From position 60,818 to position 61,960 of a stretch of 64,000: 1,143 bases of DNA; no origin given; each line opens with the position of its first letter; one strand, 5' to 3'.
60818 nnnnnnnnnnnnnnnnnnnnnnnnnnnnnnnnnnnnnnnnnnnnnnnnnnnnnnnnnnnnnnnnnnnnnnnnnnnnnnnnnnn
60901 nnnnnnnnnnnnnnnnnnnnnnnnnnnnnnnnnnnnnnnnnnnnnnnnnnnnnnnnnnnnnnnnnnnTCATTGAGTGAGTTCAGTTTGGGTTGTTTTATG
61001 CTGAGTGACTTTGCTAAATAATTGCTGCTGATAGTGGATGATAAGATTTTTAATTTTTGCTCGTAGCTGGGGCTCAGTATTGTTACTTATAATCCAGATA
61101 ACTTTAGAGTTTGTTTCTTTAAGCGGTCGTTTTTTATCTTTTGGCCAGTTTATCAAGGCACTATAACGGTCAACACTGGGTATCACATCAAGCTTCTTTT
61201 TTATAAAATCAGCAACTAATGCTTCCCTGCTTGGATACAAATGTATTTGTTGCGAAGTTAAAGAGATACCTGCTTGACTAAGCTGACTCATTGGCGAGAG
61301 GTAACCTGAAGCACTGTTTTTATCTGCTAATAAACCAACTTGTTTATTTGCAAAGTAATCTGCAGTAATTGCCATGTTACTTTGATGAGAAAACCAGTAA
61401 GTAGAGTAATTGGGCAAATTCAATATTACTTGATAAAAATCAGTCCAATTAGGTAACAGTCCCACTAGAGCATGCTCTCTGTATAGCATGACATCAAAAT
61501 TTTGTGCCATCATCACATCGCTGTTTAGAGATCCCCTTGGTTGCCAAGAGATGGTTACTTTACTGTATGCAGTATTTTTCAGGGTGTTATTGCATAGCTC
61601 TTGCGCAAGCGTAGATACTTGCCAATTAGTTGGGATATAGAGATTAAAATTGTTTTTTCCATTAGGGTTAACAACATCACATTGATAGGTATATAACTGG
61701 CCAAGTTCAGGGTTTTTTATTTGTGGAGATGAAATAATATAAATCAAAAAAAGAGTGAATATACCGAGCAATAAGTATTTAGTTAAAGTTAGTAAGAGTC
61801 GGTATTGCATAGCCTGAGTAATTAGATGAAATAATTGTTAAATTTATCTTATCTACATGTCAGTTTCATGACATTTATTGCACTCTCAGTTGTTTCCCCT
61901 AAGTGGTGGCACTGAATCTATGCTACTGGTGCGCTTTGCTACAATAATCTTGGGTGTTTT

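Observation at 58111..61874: Four-gene phosphate-scavenging and sensing module headed by a Pho box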

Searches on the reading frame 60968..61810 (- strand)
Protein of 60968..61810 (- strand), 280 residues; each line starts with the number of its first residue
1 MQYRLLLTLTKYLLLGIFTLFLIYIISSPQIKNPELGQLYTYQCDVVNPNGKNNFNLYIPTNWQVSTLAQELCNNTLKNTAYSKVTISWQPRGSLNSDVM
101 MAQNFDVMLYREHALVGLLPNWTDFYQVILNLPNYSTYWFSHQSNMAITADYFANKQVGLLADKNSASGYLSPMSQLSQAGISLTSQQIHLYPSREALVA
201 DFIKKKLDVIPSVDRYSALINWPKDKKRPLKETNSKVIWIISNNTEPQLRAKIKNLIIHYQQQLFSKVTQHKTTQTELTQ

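Call 3: search_protein_families(library=pfam, proteins=[window:60968-61810:-], max_evalue=0.1)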
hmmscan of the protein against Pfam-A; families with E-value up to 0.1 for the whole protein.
window:60968-61810:- (280 aa): 2 families
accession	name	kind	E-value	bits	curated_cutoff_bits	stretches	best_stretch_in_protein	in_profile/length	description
PF12974.12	Phosphonate-bd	-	1.5e-05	25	27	1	133-262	83-218/242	ABC transporter, phosphonate, periplasmic substrate-binding protein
PF09025.15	T3SS_needle_reg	-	0.058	13.8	25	0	232-273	25-69/145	YopR, type III needle-polymerisation regulator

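Call 4: search_protein_families(library=ncbifam, proteins=[window:60968-61810:-], max_evalue=0.1)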
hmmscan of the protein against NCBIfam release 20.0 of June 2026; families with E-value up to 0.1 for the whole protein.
window:60968-61810:- (280 aa): 1 family
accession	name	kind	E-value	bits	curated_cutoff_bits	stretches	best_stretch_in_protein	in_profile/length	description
TIGR01098.1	3A0109s03R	subfamily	0.018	14.6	112.05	1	155-209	140-196/253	phosphate/phosphite/phosphonate ABC transporter substrate-binding protein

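Call 31: search_solved_structures(query=A4, max_evalue=1, show_alignments=2)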
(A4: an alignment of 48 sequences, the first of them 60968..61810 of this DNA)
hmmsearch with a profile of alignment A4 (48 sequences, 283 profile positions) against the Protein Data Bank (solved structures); distinct sequences matched with E-value up to 1: 16.
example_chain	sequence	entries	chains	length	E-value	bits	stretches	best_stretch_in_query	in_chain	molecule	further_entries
5ub3_A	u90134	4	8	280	0.095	14.8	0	139-190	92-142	Phosphate-binding protein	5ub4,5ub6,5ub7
6hlx_A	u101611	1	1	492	0.24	13.5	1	188-262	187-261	AgaA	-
5jvb_A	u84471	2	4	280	0.33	13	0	168-198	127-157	Phosphonate ABC transporter, periplasmic phosphonate-binding protein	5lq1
4p9h_C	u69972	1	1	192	0.39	12.8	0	35-71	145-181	T-cell surface glycoprotein CD4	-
3lqa_C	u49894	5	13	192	0.44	12.6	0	35-71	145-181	T-cell surface glycoprotein CD4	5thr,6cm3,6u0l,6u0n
3s5l_G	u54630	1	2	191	0.59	12.2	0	35-68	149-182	T-cell surface glycoprotein CD4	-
3s4s_G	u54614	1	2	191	0.59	12.2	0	35-68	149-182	T-cell surface glycoprotein CD4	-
6b87_A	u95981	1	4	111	0.61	12.1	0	8-47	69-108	TMHC2_E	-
1g9m_C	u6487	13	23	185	0.62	12.1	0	35-67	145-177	T-CELL SURFACE GLYCOPROTEIN CD4 | CD4 | 2-domain CD4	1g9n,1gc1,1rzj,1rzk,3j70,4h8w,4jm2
3o2d_A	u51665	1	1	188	0.64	12.1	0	35-67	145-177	T-cell surface glycoprotein CD4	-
8d5c_D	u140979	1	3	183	0.66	12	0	35-67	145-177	T-cell surface glycoprotein CD4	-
5cay_B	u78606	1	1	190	0.66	12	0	35-67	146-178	T-cell surface glycoprotein CD4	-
2nxy_B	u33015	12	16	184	0.67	12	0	35-67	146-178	T-cell surface glycoprotein CD4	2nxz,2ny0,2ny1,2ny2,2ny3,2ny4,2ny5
3cd4_A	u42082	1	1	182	0.69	12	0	35-67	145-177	T CELL SURFACE GLYCOPROTEIN CD4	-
2b4c_C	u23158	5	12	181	0.8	11.8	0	35-66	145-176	T-cell surface glycoprotein CD4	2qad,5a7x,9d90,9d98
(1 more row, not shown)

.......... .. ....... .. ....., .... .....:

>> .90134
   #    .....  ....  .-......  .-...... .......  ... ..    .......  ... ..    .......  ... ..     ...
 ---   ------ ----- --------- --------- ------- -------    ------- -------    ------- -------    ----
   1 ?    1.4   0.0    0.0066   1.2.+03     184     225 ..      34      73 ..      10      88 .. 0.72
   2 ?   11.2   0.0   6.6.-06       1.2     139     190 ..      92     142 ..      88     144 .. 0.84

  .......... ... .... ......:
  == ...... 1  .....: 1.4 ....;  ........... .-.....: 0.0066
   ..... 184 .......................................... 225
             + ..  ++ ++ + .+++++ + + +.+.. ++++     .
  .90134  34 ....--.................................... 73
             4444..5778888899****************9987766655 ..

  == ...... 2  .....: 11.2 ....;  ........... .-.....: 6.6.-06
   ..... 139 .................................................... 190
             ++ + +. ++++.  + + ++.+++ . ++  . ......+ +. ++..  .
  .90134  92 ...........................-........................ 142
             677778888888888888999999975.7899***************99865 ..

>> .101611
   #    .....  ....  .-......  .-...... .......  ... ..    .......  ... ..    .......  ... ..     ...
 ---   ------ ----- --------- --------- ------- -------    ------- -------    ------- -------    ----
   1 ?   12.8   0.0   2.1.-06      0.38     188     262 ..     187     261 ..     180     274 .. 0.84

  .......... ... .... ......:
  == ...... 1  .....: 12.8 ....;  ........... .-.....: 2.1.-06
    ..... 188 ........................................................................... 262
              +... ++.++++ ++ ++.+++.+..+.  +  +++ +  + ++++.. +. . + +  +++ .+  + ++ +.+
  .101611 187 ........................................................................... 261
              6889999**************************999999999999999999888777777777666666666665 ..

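Call 43: predict_structure(alignment_id=A4)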
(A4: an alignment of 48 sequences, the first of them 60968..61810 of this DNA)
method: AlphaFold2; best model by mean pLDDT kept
length: 280 residues; sequences in the alignment: 48
mean_pLDDT: 91.1   pTM: 0.77
mean pLDDT of the five models: 91.1, 90.6, 90.3, 89.9, 90.0
residues with pLDDT >= 90: 218; 70-90: 37; 50-70: 21; < 50: 4
segments of 3 or more residues with pLDDT < 50: 277-280
pLDDT, mean of each block of 10 residues (from residue 1): 91 97 89 65 97 97 93 98 97 91 96 93 97 91 97 98 91 95 98 94 98 92 96 81 97 96 75 49
secondary structure, 60 per line:
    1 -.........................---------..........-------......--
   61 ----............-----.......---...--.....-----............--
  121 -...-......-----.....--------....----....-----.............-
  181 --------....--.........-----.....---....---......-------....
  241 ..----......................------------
elements in order: H2-26 H36-40 E41-45 E53-58 H65-76 E82-88 H97-101 E107-111 H112-118 E126-131 E137-141 H150-153 E158-161 H167-179 E189-192 H195-203 E209-213 H217-220 E227-229 E237-242 H247-268

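Call 51: fold_search(model_id=the predicted structure, library=pdb)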
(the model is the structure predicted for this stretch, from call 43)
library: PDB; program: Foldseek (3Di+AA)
matches with E <= 10: 1538; with E <= 0.001: 653
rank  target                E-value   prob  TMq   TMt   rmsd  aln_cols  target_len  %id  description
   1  5o2k_C                5.0e-09  1.00  0.41  0.43   6.7       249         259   13  Native apo-structure of Pseudomonas stutzeri PtxB to 2.1 A resolution (released 2017-12-06)
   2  5o2j                  1.2e-08  1.00  0.43  0.46   6.2       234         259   15  Pseudomonas stutzeri PtxB in complex with phosphite to 1.52 A resolution (released 2017-12-06)
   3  5o2k_B                1.3e-08  1.00  0.41  0.43   6.6       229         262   14  Native apo-structure of Pseudomonas stutzeri PtxB to 2.1 A resolution (released 2017-12-06)
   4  5o2k_A                1.5e-08  1.00  0.41  0.43   6.8       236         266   15  Native apo-structure of Pseudomonas stutzeri PtxB to 2.1 A resolution (released 2017-12-06)
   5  5o37                  2.2e-08  1.00  0.43  0.45   6.3       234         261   14  Pseudomonas stutzeri PtxB in complex with methylphosphonate (MPn) to 1.37 A resolution (released 2017-12-06)
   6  5ub3_B                3.2e-08  1.00  0.45  0.45   5.8       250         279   14  XAC2383 from Xanthomonas citri bound to chloride ion (released 2018-01-10)
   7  5ub7_B                3.2e-08  1.00  0.43  0.44   6.4       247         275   14  XAC2383 from Xanthomonas citri bound to ATP (released 2018-01-10)
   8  5ub3_A                5.6e-08  1.00  0.47  0.47   5.7       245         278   14  XAC2383 from Xanthomonas citri bound to chloride ion (released 2018-01-10)
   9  4kr5_A                5.9e-08  1.00  0.41  0.47   6.9       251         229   10  Crystal structure of Lactococcus lactis GlnP substrate binding domain 2 (SBD2) in open conformation (released 2013-09-11)
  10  4kr5_B                6.3e-08  1.00  0.39  0.45   7.1       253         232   11  Crystal structure of Lactococcus lactis GlnP substrate binding domain 2 (SBD2) in open conformation (released 2013-09-11)
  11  5lq1_A                7.2e-08  1.00  0.48  0.51   6.2       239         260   15  1.41 A resolution structure of PtxB from Trichodesmium erythraeum IMS101 in complex with methylphosphonate (released 2017-12-06)
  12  4oen_B                7.2e-08  1.00  0.40  0.47   6.8       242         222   13  Crystal structure of the second substrate binding domain of a putative amino acid ABC transporter from Streptococcus p (released 2014-01-22)
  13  3s4u                  8.1e-08  1.00  0.37  0.36   7.6       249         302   14  Crystal structure of open, unliganded E. coli PhnD H157A (released 2011-10-12)
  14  4oen_A                8.6e-08  1.00  0.40  0.47   6.7       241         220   12  Crystal structure of the second substrate binding domain of a putative amino acid ABC transporter from Streptococcus p (released 2014-01-22)
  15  5lq1_B                9.2e-08  1.00  0.46  0.49   6.2       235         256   13  1.41 A resolution structure of PtxB from Trichodesmium erythraeum IMS101 in complex with methylphosphonate (released 2017-12-06)
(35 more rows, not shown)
